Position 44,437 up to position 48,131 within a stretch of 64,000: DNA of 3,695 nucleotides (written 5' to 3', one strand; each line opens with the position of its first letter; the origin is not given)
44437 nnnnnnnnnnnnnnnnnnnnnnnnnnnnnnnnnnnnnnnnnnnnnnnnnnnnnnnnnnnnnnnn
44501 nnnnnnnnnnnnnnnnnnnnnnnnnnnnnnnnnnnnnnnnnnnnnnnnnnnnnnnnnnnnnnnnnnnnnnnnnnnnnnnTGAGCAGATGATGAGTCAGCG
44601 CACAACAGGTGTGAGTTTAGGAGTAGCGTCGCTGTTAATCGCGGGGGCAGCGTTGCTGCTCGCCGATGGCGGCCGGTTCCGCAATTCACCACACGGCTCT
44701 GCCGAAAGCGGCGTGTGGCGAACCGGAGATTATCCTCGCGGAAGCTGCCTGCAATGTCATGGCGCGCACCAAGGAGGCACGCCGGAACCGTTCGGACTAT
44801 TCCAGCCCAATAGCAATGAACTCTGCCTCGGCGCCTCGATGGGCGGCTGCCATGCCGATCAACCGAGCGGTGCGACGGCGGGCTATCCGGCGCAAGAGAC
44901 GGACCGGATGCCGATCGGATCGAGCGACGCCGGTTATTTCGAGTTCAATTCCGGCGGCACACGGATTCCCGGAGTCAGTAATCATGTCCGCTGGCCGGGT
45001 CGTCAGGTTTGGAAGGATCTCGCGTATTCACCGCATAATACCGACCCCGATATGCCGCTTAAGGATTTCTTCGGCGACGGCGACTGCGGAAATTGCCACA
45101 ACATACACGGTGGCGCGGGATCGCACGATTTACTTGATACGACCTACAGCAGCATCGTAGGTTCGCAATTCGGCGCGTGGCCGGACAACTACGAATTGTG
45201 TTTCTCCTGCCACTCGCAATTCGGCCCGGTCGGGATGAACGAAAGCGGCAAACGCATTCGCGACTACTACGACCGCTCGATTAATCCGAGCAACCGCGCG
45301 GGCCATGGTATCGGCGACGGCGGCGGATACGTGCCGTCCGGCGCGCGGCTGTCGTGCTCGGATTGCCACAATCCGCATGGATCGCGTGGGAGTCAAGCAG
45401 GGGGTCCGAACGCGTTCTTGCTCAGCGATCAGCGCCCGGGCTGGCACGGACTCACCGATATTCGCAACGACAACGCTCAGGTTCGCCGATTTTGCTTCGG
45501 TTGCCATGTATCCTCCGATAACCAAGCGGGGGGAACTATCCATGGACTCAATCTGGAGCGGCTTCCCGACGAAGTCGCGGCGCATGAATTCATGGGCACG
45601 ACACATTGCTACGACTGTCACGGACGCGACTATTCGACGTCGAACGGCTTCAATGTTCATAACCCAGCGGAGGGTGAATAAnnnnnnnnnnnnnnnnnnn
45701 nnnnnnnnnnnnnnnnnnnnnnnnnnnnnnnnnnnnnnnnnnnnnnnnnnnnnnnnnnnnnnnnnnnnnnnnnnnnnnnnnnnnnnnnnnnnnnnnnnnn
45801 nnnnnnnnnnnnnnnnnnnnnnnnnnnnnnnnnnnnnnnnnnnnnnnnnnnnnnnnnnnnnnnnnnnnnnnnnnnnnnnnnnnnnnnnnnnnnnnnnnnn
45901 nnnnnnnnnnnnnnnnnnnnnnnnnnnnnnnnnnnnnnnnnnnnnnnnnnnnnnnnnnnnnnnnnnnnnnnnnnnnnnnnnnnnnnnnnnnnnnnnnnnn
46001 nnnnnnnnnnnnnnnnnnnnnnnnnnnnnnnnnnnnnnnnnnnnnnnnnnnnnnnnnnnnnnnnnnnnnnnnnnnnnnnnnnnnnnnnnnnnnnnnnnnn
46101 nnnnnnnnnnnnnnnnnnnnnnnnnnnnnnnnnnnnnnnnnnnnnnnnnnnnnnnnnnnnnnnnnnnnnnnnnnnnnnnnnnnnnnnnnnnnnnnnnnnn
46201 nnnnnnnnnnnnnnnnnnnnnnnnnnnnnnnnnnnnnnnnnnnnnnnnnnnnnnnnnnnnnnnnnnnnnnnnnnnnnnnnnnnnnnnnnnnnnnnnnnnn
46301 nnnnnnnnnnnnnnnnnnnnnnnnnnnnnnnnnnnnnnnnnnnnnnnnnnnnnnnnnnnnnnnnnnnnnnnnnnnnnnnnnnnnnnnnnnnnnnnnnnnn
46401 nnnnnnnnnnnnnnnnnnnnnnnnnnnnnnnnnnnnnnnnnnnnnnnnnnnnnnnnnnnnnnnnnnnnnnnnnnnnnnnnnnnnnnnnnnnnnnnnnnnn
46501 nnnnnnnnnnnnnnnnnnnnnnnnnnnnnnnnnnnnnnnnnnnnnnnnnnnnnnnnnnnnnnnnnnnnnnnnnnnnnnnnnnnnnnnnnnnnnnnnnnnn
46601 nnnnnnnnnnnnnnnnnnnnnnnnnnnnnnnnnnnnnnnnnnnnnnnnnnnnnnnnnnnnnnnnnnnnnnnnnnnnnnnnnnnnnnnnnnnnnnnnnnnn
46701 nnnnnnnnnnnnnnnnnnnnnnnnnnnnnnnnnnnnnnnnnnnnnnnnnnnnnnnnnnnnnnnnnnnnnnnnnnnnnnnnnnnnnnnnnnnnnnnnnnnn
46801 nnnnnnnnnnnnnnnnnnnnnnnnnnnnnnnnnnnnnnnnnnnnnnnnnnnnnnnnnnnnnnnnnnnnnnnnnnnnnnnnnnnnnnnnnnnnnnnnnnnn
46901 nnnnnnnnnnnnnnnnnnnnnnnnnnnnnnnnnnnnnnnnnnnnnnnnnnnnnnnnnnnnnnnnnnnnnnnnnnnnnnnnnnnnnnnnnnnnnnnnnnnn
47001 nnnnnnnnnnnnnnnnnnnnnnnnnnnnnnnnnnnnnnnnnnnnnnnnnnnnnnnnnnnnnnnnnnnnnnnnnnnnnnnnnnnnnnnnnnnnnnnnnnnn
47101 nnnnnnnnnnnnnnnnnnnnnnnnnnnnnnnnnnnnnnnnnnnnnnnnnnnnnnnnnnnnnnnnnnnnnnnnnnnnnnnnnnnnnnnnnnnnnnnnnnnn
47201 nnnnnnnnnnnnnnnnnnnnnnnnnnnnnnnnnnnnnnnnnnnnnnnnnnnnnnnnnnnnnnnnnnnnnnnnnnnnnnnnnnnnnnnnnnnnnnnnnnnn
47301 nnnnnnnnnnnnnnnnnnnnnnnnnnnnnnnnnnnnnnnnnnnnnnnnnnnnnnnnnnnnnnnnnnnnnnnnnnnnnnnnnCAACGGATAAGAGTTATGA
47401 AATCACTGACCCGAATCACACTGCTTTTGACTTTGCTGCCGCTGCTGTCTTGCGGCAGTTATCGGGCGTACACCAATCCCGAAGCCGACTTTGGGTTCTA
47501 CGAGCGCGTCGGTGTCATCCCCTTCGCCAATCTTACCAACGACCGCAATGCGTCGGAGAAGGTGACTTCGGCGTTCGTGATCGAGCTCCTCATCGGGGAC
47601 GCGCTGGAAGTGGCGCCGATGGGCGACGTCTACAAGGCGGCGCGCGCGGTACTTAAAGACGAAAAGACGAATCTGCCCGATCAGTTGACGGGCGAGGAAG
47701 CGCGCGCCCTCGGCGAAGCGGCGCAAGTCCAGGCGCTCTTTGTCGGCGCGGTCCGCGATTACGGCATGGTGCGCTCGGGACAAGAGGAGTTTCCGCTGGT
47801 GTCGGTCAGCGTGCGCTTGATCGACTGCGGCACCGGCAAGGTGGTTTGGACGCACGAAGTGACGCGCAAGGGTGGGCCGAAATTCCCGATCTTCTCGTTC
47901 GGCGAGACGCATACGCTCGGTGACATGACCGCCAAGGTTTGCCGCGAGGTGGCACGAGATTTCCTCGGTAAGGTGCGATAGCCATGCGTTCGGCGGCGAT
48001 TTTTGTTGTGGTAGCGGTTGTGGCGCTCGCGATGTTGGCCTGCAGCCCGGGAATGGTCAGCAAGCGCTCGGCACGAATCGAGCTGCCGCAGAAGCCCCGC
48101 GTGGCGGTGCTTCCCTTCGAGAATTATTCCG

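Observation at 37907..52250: Candidate OmcS-type cytochrome nanowire and its assembly locus in a non-Geobacter (FCB/Zixibacteria-like) genome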

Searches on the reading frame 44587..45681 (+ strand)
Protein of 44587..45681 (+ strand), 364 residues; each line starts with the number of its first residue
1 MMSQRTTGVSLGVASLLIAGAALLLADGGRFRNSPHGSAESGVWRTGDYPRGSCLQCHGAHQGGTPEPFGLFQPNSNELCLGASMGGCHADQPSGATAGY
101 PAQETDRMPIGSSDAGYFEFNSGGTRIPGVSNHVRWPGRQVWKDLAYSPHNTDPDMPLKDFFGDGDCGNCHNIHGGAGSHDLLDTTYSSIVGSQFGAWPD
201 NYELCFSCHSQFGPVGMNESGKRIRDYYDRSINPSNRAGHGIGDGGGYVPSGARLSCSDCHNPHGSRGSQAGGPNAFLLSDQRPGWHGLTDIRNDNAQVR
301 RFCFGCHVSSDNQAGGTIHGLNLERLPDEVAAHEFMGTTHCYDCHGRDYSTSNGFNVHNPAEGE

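Call 4: search_protein_families(library=pfam, proteins=[window:44587-45681:+], max_evalue=0.01)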
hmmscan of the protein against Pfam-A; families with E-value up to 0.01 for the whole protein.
window:44587-45681:+ (364 aa): 3 families
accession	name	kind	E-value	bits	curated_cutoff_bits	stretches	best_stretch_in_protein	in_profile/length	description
PF09699.15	Paired_CXXCH_1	-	2.8e-15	56.1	20.6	2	163-211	5-38/41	Doubled CXXCH motif (Paired_CXXCH_1)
PF14537.11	Cytochrom_c3_2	-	1.4e-05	25.9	25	0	290-346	16-65/79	Cytochrome c3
PF22113.1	Mtrc-MtrF_II-IV_dom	-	1.6e-05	24.9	30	0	165-266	82-168/176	Outer membrane cytochrome MtrC/MtrF-like, domains II/IV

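Call 5: search_protein_families(library=ncbifam, proteins=[window:44587-45681:+], max_evalue=0.01)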
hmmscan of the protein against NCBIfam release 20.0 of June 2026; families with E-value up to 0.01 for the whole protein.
window:44587-45681:+ (364 aa): 3 families
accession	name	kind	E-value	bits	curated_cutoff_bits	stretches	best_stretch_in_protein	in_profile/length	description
TIGR01905.1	paired_CXXCH_1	subfamily_domain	1.4e-13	50.5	25.2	1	52-91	7-38/41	doubled CXXCH domain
TIGR03508.1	decahem_SO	subfamily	1.7e-05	24.4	192.2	0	254-269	143-158/258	DmsE family decaheme c-type cytochrome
NF041028.1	decahem_GSU2203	exception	2.3e-05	23.8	325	0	253-269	173-189/317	GSU2203 family decaheme c-type cytochrome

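Call 9: search_solved_structures(query=window:44587-45681:+, max_evalue=1, show_alignments=2)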
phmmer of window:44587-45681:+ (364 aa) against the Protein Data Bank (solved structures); distinct sequences matched with E-value up to 1: 3.
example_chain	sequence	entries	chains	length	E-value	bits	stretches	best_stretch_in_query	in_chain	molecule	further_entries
6hwh_M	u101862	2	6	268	0.22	13.6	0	36-128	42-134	Cytochrome bc1 complex cytochrome c subunit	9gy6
2eef_A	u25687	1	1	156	0.47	12.6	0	304-354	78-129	Protein phosphatase 1, regulatory (Inhibitor) subunit 3B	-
7rh5_O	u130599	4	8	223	0.79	11.8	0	42-128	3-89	Cytochrome bc1 complex cytochrome c subunit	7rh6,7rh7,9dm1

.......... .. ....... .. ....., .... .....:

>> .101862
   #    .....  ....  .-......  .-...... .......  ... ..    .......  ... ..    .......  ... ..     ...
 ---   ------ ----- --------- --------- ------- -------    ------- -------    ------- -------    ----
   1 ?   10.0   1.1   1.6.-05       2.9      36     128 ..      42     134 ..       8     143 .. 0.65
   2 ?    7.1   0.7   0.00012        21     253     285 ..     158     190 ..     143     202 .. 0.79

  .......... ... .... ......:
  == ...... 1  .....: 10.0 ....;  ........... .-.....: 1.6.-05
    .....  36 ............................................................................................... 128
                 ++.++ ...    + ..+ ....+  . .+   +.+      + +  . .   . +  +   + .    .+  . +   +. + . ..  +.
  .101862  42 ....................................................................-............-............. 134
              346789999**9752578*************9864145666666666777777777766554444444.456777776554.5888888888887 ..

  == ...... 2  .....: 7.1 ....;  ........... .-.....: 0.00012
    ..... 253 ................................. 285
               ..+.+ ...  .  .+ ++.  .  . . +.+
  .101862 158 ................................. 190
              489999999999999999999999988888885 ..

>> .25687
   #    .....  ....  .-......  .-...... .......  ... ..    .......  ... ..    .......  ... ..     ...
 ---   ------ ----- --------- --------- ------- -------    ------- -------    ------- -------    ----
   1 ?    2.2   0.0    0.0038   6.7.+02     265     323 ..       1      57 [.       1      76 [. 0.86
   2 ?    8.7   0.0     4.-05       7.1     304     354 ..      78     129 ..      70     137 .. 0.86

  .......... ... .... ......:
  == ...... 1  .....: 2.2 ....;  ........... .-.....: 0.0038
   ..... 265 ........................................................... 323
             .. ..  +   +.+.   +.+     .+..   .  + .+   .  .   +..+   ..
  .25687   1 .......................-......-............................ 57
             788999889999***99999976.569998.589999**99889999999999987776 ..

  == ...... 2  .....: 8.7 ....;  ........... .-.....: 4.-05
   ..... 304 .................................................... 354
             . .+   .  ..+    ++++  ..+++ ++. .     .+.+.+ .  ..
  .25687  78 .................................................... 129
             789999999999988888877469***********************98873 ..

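Call 66: search_solved_structures(query=A5, max_evalue=1, show_alignments=1)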
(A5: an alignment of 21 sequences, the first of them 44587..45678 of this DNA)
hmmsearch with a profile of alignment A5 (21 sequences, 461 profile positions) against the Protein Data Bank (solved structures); distinct sequences matched with E-value up to 1: 23.
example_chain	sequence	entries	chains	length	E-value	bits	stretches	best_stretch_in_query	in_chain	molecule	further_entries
9yuq_N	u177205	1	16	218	3.2e-07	32.6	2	145-188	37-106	Putative multiheme cytochrome c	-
6r2q_A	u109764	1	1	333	6.9e-05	24.9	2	177-247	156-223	Cystathionine beta-synthase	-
7tfs_A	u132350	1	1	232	0.00045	22.2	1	212-312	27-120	Cytochrome c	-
7o0u_C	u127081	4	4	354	0.00062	21.7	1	124-253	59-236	MULTIHEME_CYTC domain-containing protein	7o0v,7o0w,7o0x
4wjy_A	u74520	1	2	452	0.0014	20.6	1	230-406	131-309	Cytochrome c-552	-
9h19_C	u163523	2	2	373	0.0068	18.3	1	124-257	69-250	Photosynthetic reaction center cytochrome c subunit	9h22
8rv0_Y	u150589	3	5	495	0.0069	18.3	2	148-207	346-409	Octaheme cytochrome c nitrite reductase | Octaheme nitrite c cytochrome c reductase | Octaheme nitrite reductase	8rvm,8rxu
1jni_A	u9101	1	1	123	0.036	15.9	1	129-188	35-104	DIHEME CYTOCHROME C NAPB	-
3azc_A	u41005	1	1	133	0.05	15.4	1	323-386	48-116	Cytochrome b6-f complex iron-sulfur subunit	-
8bcx_A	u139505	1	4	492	0.052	15.4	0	148-190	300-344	Nitrite reductase (cytochrome; ammonia-forming)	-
1vrn_C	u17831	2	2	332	0.073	14.9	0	367-422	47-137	Photosynthetic reaction center cytochrome c subunit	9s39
6et5_C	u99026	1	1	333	0.074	14.9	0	367-422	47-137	Photosynthetic reaction center cytochrome c subunit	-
1dxr_C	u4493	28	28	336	0.076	14.8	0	367-422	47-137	PHOTOSYNTHETIC REACTION CENTER CYTOCHROME C SUBUNIT | PHOTOSYNTHETIC REACTION CENTER | Photosynthetic reaction center cytochrome C subunit precursor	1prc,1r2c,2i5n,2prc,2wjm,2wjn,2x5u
2jbl_C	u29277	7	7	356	0.1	14.4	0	367-422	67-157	PHOTOSYNTHETIC REACTION CENTER CYTOCHROME C SUBUNIT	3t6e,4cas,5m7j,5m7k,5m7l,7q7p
3t6d_C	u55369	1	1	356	0.13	14.1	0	369-422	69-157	Photosynthetic reaction center cytochrome c subunit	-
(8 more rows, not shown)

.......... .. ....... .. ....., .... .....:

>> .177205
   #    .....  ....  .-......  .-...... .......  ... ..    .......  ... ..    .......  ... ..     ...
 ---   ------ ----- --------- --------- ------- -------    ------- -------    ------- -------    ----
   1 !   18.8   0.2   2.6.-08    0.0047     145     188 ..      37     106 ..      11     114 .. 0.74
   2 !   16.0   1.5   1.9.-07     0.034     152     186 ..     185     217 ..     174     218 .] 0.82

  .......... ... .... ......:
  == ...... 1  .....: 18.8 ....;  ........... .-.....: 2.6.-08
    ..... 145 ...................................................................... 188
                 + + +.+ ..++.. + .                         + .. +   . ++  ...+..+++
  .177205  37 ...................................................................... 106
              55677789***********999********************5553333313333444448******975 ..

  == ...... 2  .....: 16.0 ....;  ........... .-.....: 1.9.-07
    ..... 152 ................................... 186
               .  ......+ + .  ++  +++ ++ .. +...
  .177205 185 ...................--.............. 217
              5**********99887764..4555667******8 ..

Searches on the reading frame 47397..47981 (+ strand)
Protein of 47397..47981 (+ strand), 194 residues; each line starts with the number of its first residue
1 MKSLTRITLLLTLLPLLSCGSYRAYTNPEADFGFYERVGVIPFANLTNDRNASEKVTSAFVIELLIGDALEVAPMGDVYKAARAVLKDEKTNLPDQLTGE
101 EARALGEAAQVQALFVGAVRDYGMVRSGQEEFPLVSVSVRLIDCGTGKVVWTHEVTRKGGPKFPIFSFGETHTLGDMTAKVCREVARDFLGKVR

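Call 4: search_protein_families(library=pfam, proteins=[window:47397-47981:+], max_evalue=0.01)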
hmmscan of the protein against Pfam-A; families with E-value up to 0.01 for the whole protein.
window:47397-47981:+ (194 aa): 0 families

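Call 5: search_protein_families(library=ncbifam, proteins=[window:47397-47981:+], max_evalue=0.01)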
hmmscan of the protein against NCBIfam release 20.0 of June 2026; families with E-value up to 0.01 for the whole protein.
window:47397-47981:+ (194 aa): 0 families

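Call 81: search_solved_structures(query=A7, max_evalue=10, show_alignments=1)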
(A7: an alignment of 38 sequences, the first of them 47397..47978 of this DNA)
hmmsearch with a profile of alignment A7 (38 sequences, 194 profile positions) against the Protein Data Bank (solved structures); distinct sequences matched with E-value up to 10: 18.
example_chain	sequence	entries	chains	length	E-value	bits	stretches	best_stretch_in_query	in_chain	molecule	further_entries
9h80_C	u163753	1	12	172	4.1e-11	45.9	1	8-171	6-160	PelC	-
5t11_A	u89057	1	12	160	7e-11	45.1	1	37-162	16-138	Uncharacterized protein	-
5t10_A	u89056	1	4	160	1.8e-10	43.8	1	37-162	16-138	Uncharacterized protein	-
5t0z_A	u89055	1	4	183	9.9e-09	38.1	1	35-164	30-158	Lipoprotein, putative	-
4hrv_A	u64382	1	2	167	8e-07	31.8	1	82-161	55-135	Putative lipoprotein GNA1162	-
9qtq_S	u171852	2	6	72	0.042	16.5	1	74-118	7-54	Tetrahydromethanopterin S-methyltransferase subunit G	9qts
4q6z_A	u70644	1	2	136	0.048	16.3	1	75-154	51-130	Penicillin-binding protein activator LpoB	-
4q6l_A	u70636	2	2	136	0.058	16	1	75-154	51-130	Penicillin-binding protein activator LpoB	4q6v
2mii_A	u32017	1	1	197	0.17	14.4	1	75-154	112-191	Penicillin-binding protein activator LpoB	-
4cbg_A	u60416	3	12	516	0.29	13.7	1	47-148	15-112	SERINE PROTEASE NS3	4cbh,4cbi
4cbm_A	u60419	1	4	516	0.29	13.7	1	47-148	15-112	SERINE PROTEASE NS3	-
22vi_A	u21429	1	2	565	0.3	13.6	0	139-157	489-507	Quinohemoprotein alcohol dehydrogenase ADH-IIG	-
4cbl_A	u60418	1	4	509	0.81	12.2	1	68-148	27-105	SERINE PROTEASE NS3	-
5wx1_A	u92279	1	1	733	1.5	11.4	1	72-148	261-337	Serine protease NS3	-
5mz4_A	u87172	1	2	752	1.5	11.4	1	68-148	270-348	Genome polyprotein,Genome polyprotein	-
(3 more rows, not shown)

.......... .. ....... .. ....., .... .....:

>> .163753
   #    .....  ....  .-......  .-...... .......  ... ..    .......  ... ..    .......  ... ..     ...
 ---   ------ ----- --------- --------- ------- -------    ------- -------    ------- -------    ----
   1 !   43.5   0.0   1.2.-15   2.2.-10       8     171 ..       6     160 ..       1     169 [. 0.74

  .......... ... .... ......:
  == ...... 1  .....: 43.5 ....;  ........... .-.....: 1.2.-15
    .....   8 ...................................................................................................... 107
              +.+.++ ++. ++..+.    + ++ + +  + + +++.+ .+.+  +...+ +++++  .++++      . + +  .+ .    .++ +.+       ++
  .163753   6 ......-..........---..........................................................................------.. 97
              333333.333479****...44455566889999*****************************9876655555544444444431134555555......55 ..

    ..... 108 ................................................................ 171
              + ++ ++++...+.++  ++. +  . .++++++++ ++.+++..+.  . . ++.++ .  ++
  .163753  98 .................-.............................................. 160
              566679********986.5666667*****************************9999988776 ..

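Call 82: search_protein_families(library=pfam, alignment_id=A7, max_evalue=0.01)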
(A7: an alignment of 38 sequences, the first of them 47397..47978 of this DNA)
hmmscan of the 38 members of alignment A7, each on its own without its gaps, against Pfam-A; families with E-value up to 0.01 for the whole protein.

A. member 1, window:47397-47978:+ (194 aa): 0 families

B. families by the number of members that match (of 38 scanned): 5 families
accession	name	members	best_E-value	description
PF13036.11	LpoB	20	1.7e-07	Peptidoglycan-synthase activator LpoB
PF03783.19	CsgG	18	2.1e-08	Curli production assembly/transport component CsgG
PF05643.16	GNA1162-like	12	9.7e-08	Putative lipoprotein GNA1162-like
PF17680.6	FlgO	1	0.0026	FlgO protein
PF19867.5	DUF6340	1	0.0044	Family of unknown function (DUF6340)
